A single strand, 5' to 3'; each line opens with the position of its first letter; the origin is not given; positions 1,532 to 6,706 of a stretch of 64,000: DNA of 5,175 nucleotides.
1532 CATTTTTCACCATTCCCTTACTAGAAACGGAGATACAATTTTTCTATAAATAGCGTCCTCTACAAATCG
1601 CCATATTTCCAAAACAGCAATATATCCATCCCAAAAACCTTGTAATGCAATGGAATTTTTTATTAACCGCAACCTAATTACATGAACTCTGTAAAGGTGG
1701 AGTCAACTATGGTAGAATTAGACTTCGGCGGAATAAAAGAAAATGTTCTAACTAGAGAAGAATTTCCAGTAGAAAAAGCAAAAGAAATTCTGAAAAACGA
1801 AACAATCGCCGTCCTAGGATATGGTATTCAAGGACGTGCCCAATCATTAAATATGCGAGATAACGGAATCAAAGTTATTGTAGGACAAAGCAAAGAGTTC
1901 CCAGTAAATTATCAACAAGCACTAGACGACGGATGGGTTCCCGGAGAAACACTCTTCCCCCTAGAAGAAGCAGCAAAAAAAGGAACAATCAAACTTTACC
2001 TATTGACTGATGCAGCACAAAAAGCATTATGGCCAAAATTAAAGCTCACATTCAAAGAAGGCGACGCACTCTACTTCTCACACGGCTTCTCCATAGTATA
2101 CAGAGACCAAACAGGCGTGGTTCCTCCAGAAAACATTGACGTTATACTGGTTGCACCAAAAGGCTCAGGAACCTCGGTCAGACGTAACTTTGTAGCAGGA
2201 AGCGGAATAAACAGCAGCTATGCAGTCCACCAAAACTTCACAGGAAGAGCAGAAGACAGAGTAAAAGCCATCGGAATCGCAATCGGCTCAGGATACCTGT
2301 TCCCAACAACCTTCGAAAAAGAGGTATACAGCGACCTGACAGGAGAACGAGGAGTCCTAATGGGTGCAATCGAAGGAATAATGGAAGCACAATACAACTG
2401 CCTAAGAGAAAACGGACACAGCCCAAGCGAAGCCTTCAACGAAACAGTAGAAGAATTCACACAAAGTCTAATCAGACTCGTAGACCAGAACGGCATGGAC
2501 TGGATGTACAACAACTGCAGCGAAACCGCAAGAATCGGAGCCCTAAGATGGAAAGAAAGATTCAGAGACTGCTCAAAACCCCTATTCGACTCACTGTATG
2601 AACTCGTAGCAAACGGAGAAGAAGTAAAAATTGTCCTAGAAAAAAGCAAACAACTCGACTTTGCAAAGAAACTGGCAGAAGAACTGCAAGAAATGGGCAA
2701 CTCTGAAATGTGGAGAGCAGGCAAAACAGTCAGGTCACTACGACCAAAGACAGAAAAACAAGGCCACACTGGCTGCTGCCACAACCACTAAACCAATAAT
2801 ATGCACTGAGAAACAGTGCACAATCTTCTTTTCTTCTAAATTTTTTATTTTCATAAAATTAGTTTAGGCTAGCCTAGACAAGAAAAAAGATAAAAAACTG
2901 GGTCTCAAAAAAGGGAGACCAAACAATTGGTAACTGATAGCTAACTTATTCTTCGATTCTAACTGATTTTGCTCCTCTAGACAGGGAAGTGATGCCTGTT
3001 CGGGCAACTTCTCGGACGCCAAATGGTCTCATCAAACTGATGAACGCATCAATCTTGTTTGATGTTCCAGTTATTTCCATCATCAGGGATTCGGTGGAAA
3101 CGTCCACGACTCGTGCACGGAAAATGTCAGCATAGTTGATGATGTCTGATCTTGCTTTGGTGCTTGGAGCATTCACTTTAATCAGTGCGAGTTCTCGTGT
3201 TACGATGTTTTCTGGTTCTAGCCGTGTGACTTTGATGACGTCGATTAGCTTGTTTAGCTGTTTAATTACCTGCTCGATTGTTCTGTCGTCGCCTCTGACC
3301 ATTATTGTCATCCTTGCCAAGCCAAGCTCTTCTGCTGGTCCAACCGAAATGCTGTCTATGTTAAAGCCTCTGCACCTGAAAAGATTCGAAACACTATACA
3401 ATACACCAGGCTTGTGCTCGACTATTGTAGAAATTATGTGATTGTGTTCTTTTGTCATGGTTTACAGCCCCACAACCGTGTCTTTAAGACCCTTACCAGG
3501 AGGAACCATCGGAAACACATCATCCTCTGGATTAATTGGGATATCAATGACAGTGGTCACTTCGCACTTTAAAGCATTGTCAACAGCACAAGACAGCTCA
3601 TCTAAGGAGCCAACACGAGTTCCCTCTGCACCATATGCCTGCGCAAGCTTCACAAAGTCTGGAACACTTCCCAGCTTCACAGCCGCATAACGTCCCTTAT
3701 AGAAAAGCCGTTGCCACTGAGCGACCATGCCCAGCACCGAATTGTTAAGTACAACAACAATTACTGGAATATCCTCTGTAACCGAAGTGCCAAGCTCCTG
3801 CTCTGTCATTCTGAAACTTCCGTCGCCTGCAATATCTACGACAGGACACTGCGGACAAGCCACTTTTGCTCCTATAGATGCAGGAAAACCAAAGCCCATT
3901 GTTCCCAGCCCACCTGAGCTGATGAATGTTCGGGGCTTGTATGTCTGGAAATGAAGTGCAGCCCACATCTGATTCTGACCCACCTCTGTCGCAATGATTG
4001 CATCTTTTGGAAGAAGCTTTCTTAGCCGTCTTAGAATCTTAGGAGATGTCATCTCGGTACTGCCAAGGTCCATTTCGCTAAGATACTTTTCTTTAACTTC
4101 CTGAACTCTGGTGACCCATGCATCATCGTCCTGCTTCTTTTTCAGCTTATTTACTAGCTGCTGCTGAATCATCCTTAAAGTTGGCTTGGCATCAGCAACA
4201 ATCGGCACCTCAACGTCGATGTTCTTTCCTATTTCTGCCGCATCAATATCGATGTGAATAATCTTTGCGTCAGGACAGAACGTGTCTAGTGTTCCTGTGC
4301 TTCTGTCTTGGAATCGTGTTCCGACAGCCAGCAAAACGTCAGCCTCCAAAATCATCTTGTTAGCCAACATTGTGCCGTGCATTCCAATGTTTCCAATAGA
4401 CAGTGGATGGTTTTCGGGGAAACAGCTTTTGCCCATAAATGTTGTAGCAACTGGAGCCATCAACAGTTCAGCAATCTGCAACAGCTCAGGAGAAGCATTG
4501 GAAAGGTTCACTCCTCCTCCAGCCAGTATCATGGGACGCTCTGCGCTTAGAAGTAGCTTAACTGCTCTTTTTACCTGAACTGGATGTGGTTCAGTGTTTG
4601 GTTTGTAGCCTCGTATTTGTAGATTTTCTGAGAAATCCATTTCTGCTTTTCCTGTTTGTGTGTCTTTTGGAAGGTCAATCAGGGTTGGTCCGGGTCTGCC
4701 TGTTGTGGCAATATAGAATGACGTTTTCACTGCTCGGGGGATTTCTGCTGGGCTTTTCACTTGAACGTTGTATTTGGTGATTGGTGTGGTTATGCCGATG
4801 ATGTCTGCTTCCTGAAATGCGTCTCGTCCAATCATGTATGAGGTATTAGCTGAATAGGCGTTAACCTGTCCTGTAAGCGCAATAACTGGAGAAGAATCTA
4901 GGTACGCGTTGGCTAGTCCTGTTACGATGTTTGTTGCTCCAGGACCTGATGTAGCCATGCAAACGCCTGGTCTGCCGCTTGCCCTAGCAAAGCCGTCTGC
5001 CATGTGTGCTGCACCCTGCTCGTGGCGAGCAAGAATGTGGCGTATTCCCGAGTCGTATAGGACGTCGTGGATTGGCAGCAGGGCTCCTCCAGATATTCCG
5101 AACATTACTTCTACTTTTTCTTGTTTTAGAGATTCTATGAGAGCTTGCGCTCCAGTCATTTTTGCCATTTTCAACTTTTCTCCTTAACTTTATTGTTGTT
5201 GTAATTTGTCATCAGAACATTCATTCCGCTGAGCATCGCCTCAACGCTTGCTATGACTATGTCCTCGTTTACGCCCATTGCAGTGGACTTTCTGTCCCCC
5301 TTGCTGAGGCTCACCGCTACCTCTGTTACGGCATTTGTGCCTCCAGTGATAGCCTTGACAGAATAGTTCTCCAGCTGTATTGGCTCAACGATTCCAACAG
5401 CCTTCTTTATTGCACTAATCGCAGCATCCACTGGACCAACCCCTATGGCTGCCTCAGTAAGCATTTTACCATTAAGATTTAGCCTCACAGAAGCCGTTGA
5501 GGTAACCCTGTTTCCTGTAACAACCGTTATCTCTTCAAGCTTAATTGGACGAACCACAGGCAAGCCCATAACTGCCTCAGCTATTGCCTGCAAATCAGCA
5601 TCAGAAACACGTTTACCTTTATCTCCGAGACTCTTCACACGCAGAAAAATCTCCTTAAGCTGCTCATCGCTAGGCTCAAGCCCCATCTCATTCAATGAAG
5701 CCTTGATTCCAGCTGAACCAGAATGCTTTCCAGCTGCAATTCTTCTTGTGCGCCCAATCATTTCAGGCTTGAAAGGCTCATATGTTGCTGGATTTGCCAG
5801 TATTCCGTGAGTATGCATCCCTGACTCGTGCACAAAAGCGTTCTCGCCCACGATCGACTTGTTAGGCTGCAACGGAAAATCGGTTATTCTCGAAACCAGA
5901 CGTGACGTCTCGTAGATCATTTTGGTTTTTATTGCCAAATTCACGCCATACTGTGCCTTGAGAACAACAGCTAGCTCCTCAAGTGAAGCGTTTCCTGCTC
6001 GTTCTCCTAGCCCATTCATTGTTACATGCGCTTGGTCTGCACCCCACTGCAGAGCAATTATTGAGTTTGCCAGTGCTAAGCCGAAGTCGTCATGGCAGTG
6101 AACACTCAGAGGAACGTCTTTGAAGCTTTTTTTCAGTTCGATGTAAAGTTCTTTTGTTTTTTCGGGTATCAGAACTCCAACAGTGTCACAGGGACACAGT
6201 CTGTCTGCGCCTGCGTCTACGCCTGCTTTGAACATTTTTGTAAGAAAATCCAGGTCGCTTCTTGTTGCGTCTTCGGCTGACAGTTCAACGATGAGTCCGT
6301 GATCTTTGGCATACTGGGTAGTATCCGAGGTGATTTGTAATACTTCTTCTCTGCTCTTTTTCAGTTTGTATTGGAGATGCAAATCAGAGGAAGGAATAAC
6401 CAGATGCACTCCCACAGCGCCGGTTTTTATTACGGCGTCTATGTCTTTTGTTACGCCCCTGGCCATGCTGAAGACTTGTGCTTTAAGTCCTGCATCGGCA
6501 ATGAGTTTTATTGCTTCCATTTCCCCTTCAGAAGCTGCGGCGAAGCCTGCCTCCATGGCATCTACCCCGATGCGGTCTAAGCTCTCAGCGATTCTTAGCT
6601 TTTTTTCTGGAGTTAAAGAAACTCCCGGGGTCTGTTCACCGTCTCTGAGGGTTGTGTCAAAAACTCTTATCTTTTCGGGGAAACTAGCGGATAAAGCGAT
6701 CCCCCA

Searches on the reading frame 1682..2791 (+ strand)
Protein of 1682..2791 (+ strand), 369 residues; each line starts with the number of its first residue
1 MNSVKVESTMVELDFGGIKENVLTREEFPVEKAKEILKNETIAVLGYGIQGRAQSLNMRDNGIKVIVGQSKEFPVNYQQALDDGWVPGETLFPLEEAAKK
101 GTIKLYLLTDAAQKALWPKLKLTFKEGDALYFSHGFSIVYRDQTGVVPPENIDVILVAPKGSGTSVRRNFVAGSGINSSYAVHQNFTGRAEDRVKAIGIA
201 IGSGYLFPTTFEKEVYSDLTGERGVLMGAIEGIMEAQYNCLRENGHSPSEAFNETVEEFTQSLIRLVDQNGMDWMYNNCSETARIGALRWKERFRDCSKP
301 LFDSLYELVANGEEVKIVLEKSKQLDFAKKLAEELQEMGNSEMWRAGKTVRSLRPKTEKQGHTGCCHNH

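Call 37: search_protein_families(library=pfam, proteins=[window:1682-2791:+], max_evalue=0.0001)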
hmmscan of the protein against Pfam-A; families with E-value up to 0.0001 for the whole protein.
window:1682-2791:+ (369 aa): 2 families
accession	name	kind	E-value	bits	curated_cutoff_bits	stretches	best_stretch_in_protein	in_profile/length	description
PF07991.19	KARI_N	-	9.8e-41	139.5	20.6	1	37-203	2-161/165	Acetohydroxy acid isomeroreductase, NADPH-binding domain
PF01450.25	KARI_C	-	1.7e-39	135.9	29.1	1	211-355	1-143/144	Ketol-acid reductoisomerase, C-terminal domain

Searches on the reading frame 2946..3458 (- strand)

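Call 37: search_protein_families(library=pfam, proteins=[window:2946-3458:-], max_evalue=0.0001)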
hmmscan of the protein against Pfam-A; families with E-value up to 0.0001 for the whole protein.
window:2946-3458:- (170 aa): 5 families
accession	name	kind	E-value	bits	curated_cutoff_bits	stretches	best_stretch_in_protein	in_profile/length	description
PF10369.15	ALS_ss_C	-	1.2e-32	112.2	23.2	1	88-162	1-74/74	Small subunit of acetolactate synthase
PF22629.2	ACT_AHAS_ss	-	5.1e-23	81.5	27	1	9-76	1-67/67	AHAS small subunit-like ACT domain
PF13710.12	ACT_5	-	3.7e-17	62.3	27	1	16-77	2-62/62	ACT domain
PF01842.31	ACT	-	1.5e-11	44.2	27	1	7-72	1-65/66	ACT domain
PF13291.12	ACT_4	-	1.3e-05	26.2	27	1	9-79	9-80/80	ACT domain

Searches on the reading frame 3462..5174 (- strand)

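Call 37: search_protein_families(library=pfam, proteins=[window:3462-5174:-], max_evalue=0.0001)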
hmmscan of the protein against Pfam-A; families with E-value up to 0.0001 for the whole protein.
window:3462-5174:- (570 aa): 3 families
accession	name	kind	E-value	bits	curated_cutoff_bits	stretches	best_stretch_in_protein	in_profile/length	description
PF00205.28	TPP_enzyme_M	-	6.1e-51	172.2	30.4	1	201-335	1-136/137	Thiamine pyrophosphate enzyme, central domain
PF02775.26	TPP_enzyme_C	-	2.5e-49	167.4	21.9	1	398-545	2-151/151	Thiamine pyrophosphate enzyme, C-terminal TPP binding domain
PF02776.23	TPP_enzyme_N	-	8.2e-41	139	26.8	1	6-126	1-117/119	Thiamine pyrophosphate enzyme, N-terminal TPP binding domain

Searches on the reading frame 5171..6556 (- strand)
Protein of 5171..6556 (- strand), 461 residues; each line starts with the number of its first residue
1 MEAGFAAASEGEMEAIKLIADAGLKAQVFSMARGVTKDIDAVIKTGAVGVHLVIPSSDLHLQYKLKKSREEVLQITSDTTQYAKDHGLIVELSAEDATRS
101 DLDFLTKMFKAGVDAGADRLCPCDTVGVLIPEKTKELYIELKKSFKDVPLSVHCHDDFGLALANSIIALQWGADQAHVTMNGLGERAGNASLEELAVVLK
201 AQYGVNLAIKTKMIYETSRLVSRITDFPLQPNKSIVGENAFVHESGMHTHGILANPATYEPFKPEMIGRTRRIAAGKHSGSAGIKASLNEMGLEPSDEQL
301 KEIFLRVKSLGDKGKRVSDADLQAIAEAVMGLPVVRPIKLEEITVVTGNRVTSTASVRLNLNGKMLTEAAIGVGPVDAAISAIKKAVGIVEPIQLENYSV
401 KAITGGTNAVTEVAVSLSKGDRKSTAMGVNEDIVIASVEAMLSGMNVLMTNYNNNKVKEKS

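Call 37: search_protein_families(library=pfam, proteins=[window:5171-6556:-], max_evalue=0.0001)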
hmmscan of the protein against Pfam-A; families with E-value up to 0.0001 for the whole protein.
window:5171-6556:- (461 aa): 3 families
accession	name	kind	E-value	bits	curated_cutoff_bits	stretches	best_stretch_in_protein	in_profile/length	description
PF00682.25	HMGL-like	-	1.2e-62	212.1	29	1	1-221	40-260/260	HMGL-like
PF08502.15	LeuA_dimer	-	3.7e-36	124.4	24.9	1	317-448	2-130/131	LeuA allosteric (dimerisation) domain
PF22617.1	HCS_D2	-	5.5e-28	97.6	27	1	235-315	1-82/82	Homocitrate synthase post-HMGL domain-like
